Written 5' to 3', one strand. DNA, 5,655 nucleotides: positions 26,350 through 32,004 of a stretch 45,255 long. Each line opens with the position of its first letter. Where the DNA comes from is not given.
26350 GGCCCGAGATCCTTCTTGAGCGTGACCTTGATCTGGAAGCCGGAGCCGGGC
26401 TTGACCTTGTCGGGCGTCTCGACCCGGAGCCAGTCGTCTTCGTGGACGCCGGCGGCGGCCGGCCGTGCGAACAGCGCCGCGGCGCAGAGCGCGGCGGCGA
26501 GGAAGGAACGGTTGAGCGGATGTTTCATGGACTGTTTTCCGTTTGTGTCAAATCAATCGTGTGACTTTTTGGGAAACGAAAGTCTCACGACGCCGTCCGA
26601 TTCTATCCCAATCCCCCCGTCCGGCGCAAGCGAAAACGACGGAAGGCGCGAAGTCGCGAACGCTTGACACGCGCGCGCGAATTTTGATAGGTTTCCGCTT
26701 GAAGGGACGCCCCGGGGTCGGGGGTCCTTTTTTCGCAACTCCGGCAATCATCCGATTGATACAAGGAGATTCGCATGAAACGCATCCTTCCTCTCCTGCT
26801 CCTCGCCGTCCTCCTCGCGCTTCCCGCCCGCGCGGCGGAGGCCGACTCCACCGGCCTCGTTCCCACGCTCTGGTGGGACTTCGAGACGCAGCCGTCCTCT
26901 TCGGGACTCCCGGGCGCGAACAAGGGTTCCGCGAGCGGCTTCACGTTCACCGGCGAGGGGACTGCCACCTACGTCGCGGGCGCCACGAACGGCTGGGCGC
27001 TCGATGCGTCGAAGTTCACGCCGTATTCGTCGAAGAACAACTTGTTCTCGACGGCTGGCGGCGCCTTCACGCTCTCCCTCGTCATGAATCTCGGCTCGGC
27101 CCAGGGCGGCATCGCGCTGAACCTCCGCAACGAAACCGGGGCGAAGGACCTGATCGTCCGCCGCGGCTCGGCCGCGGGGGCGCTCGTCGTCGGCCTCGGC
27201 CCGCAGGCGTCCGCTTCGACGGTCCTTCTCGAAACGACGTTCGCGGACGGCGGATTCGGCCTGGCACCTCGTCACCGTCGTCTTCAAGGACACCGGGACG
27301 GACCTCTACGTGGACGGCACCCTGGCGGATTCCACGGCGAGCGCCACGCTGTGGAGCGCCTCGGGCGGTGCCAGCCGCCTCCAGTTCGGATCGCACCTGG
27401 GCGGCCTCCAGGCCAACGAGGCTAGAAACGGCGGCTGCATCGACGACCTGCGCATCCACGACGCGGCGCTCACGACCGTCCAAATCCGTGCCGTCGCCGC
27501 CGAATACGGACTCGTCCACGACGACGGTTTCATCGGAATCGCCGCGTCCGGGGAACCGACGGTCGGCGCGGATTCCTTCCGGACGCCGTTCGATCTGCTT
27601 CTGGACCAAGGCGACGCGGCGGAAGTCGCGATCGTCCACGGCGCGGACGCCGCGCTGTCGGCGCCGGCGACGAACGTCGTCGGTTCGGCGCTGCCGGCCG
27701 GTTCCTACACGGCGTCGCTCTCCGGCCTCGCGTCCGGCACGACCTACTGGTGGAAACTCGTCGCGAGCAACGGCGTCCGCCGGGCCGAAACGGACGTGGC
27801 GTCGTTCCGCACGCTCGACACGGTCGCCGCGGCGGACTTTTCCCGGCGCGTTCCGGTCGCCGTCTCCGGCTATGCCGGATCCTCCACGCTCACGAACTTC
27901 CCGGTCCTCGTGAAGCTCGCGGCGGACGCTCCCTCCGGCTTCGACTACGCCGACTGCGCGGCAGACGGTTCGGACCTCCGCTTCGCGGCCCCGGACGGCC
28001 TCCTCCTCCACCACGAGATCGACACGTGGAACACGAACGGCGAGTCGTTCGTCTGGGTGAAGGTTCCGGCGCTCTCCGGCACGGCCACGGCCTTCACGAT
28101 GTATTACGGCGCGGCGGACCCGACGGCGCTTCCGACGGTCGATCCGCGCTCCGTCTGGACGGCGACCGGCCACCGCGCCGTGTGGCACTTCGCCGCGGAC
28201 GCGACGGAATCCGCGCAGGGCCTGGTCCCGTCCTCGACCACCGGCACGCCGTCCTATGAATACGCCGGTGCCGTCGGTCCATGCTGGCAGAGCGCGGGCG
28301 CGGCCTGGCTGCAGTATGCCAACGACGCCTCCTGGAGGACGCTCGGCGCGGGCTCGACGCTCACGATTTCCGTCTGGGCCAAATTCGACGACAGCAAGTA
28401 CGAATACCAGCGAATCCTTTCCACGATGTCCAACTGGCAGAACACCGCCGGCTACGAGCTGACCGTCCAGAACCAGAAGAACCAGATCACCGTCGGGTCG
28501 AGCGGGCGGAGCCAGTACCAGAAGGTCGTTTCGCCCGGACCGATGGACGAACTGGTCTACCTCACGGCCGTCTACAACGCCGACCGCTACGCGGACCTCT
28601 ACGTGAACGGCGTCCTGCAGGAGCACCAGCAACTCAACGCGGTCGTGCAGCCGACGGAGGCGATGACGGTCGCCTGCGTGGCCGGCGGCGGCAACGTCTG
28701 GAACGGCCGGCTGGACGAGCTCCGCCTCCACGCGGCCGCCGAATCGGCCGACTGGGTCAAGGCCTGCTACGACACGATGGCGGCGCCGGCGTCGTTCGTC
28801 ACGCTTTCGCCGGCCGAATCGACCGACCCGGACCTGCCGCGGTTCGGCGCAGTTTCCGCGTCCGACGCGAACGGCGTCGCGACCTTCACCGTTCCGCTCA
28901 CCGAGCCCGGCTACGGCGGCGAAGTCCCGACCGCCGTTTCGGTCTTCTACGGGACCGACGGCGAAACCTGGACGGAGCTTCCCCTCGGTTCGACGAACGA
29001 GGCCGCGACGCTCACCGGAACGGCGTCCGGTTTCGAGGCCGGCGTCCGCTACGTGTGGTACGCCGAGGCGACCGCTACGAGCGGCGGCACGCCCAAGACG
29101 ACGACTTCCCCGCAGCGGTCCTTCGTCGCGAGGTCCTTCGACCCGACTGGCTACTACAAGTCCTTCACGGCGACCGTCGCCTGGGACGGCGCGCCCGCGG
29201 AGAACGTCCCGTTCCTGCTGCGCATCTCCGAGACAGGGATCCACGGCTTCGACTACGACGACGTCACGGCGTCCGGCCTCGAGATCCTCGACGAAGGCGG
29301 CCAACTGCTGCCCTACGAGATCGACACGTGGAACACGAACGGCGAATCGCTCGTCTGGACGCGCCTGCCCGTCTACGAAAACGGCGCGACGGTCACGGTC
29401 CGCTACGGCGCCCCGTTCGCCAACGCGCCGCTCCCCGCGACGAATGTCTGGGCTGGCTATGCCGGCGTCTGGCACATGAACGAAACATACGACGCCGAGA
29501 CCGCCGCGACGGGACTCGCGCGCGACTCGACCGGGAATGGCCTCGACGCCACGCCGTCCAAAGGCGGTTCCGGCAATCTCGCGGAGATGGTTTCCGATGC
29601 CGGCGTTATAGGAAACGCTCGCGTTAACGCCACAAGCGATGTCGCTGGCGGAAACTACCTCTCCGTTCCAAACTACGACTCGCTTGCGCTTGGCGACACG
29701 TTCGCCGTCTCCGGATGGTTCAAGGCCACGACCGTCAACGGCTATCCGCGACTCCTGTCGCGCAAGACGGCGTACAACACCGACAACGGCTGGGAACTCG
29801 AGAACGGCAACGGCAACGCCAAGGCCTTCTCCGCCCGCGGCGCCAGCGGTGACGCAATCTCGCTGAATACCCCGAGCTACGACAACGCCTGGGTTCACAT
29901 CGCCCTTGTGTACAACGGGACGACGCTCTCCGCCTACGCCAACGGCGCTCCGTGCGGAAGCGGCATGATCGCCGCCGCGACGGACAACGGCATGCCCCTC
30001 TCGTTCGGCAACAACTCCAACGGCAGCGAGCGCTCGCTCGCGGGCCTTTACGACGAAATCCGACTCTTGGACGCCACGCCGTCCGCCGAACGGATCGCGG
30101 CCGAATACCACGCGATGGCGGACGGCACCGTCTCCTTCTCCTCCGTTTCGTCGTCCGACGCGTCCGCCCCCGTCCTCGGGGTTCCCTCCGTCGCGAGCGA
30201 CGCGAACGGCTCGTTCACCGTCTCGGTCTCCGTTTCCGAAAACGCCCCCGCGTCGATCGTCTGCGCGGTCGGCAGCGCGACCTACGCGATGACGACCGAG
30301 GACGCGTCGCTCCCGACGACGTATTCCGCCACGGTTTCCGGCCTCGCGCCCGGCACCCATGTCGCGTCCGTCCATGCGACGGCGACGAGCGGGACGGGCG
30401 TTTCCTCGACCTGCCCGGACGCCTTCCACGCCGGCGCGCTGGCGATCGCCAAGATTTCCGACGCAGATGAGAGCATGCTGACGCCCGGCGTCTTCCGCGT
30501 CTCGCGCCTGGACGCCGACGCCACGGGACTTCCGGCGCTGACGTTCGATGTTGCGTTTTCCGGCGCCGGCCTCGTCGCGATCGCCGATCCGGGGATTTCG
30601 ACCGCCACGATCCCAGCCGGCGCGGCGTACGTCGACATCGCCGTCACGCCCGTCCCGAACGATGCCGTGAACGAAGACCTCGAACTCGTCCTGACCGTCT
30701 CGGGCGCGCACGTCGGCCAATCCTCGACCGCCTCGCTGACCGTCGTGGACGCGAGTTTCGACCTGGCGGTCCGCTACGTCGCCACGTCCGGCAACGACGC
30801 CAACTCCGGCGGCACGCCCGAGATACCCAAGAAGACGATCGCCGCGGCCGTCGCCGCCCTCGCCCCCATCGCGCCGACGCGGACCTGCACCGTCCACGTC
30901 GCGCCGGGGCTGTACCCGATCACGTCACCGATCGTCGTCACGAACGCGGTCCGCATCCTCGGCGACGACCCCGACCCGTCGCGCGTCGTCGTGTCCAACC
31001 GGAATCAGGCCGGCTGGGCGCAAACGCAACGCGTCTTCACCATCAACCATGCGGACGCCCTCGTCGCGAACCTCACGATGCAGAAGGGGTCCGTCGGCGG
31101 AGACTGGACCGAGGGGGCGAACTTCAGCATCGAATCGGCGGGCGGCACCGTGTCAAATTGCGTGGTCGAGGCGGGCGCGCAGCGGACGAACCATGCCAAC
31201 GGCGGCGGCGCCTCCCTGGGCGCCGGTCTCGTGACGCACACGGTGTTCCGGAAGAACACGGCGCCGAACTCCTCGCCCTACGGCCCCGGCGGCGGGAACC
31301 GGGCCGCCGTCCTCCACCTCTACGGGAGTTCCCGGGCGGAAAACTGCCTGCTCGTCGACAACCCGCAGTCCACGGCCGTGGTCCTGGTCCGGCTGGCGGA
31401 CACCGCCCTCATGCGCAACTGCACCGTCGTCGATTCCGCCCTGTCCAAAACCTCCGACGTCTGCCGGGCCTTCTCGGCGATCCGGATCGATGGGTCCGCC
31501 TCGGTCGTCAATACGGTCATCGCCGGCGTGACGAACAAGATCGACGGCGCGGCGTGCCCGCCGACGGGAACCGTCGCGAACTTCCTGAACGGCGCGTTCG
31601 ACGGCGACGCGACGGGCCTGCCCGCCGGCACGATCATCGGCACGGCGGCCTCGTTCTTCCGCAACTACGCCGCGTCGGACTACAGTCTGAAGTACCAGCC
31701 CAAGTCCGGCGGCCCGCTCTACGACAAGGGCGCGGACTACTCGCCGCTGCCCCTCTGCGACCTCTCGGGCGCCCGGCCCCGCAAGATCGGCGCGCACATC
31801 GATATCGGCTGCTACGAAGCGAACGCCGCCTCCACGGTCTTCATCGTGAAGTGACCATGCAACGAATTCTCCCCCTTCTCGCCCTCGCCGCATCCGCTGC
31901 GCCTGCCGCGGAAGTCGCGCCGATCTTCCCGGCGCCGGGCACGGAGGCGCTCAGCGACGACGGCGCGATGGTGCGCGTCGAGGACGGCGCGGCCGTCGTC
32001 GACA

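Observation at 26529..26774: A conserved promoter-plus-leader module recurs six times, always directly upstream of a large secreted-protein gene (two copies sit back to back here)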

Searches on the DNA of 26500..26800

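Call 20: search_rna_families(source=window, start=26500, end=26800, threshold=evalue, max_evalue=10)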
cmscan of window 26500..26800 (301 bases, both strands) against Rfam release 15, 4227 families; matches with E-value up to 10: 3.
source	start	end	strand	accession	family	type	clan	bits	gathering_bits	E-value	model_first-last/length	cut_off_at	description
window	26509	26595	+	RF01172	sn2343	Gene; snRNA; snoRNA; CD-box;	-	14.1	60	1.9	1-78/78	no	Small nucleolar RNA sn2343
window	26587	26652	-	RF01019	mir-922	Gene; miRNA;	-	13.3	95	7.4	1-81/81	no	mir-922 microRNA precursor family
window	26510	26584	+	RF03071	Sodium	Cis-reg; riboswitch;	-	12.8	40.5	3.2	1-55/55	no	Na+ riboswitch aptamer (DUF1646)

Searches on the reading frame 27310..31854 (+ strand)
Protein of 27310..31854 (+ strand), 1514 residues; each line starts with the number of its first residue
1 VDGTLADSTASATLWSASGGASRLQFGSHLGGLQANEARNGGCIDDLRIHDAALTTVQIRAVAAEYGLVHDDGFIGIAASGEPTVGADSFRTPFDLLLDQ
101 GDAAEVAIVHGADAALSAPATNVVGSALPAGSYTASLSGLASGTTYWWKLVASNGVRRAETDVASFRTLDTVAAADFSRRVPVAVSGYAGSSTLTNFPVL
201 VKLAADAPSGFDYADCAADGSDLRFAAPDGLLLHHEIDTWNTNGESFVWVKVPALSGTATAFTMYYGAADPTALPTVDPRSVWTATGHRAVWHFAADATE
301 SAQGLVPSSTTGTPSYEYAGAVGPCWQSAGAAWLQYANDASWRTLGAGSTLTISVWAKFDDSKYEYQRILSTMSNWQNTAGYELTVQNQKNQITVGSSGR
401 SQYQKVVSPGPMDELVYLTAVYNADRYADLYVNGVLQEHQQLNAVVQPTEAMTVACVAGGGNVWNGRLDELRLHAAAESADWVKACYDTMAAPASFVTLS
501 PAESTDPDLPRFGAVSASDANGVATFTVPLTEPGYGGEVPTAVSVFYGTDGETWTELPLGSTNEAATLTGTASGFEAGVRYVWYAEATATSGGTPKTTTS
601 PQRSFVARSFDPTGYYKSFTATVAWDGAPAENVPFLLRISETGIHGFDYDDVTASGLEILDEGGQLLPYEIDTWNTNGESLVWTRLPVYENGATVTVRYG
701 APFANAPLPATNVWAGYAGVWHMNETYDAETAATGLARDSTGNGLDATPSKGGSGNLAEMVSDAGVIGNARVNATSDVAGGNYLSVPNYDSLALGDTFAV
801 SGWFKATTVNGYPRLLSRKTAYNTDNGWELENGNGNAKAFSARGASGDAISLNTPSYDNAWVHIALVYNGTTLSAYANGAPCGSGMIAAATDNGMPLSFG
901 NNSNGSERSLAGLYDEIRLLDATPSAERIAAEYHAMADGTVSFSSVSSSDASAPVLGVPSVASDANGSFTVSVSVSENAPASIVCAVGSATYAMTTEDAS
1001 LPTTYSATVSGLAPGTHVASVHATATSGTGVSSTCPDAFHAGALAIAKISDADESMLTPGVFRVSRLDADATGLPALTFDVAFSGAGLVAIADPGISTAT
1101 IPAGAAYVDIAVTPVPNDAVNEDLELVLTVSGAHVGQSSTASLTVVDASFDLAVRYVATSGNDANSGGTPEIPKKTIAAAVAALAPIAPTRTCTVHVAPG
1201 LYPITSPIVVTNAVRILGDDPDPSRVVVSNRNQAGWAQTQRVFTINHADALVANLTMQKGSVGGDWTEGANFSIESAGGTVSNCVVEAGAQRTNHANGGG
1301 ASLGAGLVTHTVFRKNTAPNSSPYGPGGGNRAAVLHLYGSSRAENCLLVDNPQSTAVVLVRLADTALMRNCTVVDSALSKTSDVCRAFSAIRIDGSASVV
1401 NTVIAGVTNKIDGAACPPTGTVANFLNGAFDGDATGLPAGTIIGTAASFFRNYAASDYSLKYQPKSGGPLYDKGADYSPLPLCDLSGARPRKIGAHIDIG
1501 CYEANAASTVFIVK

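Call 9: search_protein_families(library=pfam, proteins=[window:27310-31854:+], max_evalue=0.01)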
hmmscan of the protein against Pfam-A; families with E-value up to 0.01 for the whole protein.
window:27310-31854:+ (1514 aa): 2 families
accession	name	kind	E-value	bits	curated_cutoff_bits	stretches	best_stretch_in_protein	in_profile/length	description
PF13385.13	Laminin_G_3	-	6.5e-38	130.7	27.6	2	780-930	3-151/151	Concanavalin A-like lectin/glucanases superfamily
PF10102.14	DUF2341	-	7.2e-12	46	23.4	1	219-273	1-57/84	Domain of unknown function (DUF2341)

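Call 10: search_protein_families(library=ncbifam, proteins=[window:27310-31854:+], max_evalue=0.01)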
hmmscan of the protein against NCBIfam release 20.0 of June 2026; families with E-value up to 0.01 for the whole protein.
window:27310-31854:+ (1514 aa): 1 family
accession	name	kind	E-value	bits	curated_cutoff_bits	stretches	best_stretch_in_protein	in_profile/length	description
NF052521.1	TafC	equivalog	7.7e-11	41.7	410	1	783-940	203-367/373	TafC family fimbrial protein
